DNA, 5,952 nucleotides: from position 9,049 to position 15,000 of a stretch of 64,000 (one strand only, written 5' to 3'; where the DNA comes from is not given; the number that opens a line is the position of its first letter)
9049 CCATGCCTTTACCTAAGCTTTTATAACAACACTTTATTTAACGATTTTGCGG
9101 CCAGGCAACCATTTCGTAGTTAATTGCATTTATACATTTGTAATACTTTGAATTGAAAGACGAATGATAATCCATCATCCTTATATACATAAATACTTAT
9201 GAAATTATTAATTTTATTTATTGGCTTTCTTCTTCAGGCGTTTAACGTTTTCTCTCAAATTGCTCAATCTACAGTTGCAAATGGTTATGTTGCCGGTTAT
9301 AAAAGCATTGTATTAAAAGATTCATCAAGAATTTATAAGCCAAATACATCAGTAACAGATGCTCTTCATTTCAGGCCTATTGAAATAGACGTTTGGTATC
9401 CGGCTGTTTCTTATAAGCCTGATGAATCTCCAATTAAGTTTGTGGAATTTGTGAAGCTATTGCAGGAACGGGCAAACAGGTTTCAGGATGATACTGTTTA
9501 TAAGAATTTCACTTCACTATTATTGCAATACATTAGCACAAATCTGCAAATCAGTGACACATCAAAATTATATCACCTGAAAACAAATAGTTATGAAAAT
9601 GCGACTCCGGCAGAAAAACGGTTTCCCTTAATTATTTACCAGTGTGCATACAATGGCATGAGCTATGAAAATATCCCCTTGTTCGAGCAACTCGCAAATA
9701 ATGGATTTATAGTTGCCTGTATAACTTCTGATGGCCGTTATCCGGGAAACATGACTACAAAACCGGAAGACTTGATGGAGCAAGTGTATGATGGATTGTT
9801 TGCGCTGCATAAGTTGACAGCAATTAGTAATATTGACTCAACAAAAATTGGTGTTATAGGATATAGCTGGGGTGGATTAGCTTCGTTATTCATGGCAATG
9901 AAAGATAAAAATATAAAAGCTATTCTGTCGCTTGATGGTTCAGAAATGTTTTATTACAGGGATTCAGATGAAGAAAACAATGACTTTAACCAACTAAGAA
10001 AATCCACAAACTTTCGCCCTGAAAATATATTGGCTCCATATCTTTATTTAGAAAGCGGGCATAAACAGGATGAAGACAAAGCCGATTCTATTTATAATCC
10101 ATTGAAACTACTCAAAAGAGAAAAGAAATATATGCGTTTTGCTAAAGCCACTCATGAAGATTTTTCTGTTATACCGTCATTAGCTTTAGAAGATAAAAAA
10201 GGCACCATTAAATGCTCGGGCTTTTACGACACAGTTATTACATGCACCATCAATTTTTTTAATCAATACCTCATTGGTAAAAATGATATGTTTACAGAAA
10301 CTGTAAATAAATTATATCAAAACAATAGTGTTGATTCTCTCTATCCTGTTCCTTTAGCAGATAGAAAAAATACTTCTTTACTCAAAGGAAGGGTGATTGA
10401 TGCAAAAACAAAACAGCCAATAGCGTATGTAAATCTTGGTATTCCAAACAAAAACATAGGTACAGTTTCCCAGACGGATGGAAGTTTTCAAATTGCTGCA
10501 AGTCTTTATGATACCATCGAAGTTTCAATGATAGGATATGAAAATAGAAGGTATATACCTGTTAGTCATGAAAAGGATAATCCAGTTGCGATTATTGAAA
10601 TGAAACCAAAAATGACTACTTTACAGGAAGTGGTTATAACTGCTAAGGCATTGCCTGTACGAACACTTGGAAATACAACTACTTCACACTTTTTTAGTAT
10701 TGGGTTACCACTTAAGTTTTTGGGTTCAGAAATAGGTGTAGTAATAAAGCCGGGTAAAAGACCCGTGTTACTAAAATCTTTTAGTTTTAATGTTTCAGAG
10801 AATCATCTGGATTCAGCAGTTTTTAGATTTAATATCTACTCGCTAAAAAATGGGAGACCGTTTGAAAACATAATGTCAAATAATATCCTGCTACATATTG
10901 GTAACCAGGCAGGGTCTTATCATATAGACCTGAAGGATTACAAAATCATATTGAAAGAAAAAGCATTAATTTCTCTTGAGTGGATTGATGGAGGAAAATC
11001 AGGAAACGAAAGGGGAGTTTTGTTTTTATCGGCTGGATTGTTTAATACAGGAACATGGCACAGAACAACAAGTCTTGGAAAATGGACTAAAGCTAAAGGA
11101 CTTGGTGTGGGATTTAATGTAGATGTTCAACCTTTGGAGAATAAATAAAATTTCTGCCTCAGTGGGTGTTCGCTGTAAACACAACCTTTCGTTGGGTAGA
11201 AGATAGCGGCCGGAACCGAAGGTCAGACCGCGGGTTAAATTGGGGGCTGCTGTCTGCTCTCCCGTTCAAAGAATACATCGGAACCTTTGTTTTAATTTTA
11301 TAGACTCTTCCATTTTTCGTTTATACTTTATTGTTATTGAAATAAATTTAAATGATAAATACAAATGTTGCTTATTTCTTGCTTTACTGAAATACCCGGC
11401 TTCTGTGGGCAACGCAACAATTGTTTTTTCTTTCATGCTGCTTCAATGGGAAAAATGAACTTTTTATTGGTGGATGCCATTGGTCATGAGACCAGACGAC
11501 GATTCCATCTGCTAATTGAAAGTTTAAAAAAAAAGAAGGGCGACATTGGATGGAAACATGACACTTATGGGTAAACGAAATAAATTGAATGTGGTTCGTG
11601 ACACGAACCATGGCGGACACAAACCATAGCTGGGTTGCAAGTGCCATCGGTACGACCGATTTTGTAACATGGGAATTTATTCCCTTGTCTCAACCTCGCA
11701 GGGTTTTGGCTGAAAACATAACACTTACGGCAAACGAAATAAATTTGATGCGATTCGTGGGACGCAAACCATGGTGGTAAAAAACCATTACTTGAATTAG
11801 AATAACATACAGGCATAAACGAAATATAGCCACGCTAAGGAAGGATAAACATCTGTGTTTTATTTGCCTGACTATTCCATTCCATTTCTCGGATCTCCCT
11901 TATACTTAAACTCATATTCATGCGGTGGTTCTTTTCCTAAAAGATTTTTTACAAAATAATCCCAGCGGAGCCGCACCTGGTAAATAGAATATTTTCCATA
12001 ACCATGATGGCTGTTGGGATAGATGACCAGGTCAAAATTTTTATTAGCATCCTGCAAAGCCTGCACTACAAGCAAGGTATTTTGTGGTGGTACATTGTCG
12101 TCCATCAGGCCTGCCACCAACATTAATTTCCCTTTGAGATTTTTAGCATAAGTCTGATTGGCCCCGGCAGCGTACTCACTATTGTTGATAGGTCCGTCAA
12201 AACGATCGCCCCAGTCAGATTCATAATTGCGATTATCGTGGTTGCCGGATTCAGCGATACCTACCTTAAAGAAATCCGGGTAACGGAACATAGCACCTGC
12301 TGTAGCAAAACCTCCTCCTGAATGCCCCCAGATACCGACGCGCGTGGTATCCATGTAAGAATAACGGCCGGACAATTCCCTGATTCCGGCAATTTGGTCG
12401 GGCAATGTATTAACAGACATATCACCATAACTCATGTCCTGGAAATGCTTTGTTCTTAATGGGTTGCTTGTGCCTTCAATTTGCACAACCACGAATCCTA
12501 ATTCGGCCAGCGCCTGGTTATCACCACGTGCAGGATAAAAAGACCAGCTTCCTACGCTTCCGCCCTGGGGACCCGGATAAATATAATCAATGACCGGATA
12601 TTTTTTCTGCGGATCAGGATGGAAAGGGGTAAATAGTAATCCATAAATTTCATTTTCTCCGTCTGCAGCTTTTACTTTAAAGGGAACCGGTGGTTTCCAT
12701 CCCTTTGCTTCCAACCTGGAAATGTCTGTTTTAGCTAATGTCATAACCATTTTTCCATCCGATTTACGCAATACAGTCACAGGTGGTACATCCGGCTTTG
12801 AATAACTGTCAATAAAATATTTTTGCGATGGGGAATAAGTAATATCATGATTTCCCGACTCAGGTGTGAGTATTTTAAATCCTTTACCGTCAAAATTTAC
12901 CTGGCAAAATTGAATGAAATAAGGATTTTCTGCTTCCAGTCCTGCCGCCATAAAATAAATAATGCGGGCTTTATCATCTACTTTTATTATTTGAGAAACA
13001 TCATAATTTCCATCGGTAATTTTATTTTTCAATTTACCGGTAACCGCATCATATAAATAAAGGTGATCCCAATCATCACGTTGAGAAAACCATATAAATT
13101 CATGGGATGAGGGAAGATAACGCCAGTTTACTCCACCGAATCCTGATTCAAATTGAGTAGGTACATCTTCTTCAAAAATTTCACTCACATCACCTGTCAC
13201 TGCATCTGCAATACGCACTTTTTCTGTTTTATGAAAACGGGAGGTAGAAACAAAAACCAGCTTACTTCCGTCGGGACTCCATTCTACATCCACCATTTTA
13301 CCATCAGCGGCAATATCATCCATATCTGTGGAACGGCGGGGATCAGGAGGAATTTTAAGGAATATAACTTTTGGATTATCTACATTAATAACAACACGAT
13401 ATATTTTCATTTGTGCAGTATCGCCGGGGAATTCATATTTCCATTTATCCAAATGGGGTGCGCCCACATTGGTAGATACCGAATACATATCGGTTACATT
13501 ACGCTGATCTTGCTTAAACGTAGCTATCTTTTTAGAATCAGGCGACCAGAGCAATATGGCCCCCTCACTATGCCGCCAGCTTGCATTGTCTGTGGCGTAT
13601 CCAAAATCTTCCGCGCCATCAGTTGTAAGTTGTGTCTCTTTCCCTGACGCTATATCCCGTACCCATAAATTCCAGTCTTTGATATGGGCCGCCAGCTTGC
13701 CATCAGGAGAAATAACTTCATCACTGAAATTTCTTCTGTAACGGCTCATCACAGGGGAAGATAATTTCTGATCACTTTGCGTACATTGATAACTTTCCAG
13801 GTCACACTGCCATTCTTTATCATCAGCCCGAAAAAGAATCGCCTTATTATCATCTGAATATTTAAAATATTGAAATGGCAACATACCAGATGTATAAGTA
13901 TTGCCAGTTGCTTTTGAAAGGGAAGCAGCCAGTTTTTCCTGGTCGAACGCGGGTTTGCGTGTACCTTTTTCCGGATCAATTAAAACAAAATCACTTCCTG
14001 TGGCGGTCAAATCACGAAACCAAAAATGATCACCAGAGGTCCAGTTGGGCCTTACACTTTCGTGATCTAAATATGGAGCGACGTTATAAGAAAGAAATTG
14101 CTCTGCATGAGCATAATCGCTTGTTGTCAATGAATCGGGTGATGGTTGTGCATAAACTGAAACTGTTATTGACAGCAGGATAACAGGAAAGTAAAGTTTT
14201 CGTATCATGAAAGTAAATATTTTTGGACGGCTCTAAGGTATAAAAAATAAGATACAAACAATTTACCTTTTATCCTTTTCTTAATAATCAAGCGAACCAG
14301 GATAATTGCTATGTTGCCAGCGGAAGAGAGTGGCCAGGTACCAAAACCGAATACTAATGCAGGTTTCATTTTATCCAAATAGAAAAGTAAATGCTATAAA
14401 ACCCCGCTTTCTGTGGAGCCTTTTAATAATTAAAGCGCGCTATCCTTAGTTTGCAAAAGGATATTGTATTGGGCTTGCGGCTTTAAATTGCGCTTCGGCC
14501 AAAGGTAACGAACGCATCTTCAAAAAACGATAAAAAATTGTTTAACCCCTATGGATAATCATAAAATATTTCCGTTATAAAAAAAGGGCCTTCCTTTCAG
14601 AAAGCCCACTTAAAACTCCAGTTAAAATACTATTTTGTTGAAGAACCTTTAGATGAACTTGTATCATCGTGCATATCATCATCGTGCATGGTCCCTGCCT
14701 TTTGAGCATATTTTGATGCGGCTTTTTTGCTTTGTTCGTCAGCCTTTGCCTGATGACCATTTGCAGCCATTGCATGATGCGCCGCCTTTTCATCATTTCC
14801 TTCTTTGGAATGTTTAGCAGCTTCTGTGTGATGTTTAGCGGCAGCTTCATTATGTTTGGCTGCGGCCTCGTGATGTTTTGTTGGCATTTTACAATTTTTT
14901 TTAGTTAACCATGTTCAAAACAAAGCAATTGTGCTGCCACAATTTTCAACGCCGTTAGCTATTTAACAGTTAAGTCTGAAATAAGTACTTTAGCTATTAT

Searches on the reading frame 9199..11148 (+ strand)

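Call 10: search_protein_families(library=pfam, proteins=[window:9199-11148:+])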
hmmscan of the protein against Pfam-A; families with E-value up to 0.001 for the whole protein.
window:9199-11148:+ (649 aa): 6 families
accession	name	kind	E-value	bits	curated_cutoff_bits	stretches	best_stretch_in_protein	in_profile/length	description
PF13715.12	CarbopepD_reg_2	-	7.6e-15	55.2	32.2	1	395-480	1-88/88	CarboxypepD_reg-like domain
PF01738.24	DLH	-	3.8e-06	27.1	21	1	136-247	7-129/217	Dienelactone hydrolase family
PF13620.12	CarboxypepD_reg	-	5.7e-06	27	32.3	1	395-462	2-76/82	Carboxypeptidase regulatory-like domain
PF12740.14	PETase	-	5.3e-05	23.2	28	1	163-245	75-155/263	PET hydrolase-like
PF08840.17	BAAT_C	-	6.5e-05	23.5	20.9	1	210-270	17-77/210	BAAT / Acyl-CoA thioester hydrolase C terminal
PF00561.26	Abhydrolase_1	-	0.00091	19.4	25.8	0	150-253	8-103/245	alpha/beta hydrolase fold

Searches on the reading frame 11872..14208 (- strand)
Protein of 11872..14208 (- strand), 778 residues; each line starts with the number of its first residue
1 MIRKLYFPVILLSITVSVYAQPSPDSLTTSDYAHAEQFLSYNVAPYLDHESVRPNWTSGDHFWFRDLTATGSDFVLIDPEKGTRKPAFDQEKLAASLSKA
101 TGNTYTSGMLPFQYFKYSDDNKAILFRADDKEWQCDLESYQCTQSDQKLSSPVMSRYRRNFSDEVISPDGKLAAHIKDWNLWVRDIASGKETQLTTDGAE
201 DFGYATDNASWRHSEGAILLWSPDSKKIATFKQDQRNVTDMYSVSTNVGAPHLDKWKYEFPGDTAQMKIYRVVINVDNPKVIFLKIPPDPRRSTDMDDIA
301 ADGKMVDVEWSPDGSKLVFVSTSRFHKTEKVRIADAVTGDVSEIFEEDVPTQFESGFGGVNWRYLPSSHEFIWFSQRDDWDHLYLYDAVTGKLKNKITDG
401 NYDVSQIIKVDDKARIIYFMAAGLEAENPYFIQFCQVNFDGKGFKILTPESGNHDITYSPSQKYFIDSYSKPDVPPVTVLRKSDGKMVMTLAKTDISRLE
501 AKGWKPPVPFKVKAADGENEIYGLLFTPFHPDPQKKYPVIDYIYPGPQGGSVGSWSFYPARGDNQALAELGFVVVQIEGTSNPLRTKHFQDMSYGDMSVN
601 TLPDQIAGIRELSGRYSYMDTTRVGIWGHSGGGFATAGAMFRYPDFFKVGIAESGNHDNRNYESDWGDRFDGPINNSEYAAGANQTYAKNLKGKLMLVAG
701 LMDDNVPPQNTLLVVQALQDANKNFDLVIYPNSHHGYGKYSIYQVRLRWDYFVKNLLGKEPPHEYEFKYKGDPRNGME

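Call 10: search_protein_families(library=pfam, proteins=[window:11872-14208:-])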
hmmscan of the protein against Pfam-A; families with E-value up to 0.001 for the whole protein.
window:11872-14208:- (778 aa): 4 families
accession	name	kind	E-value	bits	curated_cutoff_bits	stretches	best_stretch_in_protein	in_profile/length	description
PF00930.27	DPPIV_N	-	4.3e-55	187.3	22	1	130-476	23-354/354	Dipeptidyl peptidase IV (DPP IV) N-terminal region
PF00326.27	Peptidase_S9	-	3.7e-43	147.9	22.6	1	565-756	8-210/213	Prolyl oligopeptidase family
PF07676.18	PD40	-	0.00014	22.2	20.9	0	310-322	16-28/38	WD40-like Beta Propeller Repeat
PF00756.26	Esterase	-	0.00032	21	22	1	622-757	116-245/251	Putative esterase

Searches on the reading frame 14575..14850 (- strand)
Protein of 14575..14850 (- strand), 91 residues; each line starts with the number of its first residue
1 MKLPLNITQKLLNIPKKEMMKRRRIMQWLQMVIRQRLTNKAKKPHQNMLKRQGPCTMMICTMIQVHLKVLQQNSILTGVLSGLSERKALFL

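Call 72: search_protein_families(library=ncbifam, proteins=[window:14575-14850:-], max_evalue=0.01)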
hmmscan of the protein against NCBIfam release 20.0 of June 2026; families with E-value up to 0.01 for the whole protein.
window:14575-14850:- (91 aa): 1 family
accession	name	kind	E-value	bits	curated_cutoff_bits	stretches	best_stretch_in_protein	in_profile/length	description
TIGR03467.1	HpnE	equivalog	0.0086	15.4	283.05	1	2-61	101-160/430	hydroxysqualene dehydroxylase HpnE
